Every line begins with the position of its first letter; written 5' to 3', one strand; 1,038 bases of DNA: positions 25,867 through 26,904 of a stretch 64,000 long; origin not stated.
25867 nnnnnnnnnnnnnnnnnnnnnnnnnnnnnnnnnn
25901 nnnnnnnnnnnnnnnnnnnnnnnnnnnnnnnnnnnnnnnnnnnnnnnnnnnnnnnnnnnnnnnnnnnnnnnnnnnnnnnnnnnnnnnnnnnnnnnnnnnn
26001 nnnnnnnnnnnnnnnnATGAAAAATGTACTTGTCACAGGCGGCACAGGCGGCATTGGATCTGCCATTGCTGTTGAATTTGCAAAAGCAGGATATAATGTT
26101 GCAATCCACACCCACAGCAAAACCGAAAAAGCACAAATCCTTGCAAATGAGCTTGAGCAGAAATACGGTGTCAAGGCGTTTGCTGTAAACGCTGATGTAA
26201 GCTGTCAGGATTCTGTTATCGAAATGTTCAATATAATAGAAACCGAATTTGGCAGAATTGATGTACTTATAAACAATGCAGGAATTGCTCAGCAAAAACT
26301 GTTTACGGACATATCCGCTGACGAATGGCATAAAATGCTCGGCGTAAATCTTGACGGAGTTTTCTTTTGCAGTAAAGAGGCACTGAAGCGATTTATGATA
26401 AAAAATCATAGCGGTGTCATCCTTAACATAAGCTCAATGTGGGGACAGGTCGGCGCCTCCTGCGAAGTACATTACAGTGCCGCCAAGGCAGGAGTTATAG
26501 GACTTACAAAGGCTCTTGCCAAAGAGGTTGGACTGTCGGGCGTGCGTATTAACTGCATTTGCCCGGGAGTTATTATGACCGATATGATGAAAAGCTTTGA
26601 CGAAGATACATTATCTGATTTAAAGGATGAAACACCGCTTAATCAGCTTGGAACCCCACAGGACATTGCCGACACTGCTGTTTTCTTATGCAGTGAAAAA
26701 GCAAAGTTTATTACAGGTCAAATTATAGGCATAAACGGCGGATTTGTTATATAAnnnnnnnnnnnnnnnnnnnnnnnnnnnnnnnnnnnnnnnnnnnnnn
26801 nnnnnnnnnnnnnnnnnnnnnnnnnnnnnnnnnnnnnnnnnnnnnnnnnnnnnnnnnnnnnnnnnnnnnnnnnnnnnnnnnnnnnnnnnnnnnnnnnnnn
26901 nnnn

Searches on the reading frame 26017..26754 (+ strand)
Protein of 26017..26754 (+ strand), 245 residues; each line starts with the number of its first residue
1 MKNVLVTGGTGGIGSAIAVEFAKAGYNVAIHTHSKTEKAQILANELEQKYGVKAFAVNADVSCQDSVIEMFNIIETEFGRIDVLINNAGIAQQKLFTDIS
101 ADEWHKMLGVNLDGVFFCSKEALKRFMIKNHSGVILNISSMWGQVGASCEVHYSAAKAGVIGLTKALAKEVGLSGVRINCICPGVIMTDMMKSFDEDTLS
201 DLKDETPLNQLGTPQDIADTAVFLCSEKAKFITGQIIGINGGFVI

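Call 51: search_protein_families(library=pfam, proteins=[window:26017-26754:+])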
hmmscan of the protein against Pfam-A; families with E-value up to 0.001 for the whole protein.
window:26017-26754:+ (245 aa): 9 families
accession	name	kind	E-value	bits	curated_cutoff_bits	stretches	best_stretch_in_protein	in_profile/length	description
PF13561.12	adh_short_C2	-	2.5e-65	220.8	27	1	11-243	6-235/236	Enoyl-(Acyl carrier protein) reductase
PF00106.31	adh_short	-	2.5e-59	200.5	26.6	1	2-197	1-193/195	short chain dehydrogenase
PF08659.16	KR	-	1.6e-19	71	22.6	1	4-168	3-164/180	KR domain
PF23441.1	SDR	-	5.7e-07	29.6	27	1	3-243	9-255/258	SDR-like rossmann domain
PF01370.27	Epimerase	-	7.3e-07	29.3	20.9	1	4-118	1-102/240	NAD dependent epimerase/dehydratase family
PF03807.23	F420_oxidored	-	6.7e-05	23.8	21.6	1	9-64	6-58/94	NADP oxidoreductase coenzyme F420-dependent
PF16363.11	GDP_Man_Dehyd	-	0.0002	21.4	27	1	5-74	1-74/332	GDP-mannose 4,6 dehydratase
PF05368.20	NmrA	-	0.00047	20.3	27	1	2-44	3-47/298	NmrA-like family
PF02719.21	Polysacc_synt_2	-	0.00084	19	20.2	0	4-73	1-75/293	Polysaccharide biosynthesis protein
